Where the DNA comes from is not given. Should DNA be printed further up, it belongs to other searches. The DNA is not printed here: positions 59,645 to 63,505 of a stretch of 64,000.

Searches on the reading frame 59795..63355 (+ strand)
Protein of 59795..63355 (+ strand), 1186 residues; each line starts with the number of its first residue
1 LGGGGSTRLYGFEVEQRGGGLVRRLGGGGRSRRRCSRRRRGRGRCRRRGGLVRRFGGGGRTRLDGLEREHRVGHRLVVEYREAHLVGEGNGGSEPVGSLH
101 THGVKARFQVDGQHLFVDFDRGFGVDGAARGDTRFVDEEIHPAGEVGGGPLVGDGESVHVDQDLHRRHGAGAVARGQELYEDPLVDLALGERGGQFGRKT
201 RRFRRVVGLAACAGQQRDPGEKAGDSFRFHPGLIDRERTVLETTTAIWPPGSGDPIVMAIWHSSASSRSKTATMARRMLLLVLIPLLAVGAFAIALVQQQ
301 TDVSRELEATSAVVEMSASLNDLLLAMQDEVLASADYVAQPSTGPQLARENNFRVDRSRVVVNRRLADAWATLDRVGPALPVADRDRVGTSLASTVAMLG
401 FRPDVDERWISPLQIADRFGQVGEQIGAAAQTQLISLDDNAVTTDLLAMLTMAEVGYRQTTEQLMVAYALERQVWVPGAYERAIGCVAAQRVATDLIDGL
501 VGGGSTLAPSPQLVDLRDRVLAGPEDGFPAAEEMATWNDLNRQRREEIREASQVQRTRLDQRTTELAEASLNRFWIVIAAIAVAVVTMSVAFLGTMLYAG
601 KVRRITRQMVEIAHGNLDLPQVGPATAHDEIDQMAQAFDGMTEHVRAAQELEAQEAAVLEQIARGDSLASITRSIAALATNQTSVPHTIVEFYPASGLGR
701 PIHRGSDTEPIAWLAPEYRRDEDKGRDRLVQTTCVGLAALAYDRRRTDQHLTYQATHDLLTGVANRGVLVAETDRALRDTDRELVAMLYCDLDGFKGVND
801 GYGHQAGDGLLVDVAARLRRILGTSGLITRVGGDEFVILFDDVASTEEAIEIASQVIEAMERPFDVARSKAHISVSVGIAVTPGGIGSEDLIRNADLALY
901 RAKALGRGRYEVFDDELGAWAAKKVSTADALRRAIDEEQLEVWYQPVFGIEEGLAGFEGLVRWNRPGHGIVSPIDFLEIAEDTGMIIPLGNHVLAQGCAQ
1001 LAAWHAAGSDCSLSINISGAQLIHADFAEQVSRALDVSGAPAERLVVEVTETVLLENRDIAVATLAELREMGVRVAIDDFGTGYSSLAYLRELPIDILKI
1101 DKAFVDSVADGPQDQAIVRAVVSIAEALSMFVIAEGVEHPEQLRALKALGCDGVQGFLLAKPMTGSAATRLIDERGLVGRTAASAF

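Call 72: search_protein_families(library=pfam, proteins=[window:59795-63355:+], max_evalue=0.00001)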
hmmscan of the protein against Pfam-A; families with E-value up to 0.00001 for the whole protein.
window:59795-63355:+ (1186 aa): 3 families
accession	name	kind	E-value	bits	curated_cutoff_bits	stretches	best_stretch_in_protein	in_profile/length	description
PF00563.25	EAL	-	8.5e-74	248.3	31.3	1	929-1162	2-236/236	EAL domain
PF00990.26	GGDEF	-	1.4e-38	132.6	23.8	1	755-908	1-160/161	Diguanylate cyclase, GGDEF domain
PF00672.30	HAMP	-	5.6e-08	33.4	25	1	602-646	10-52/53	HAMP domain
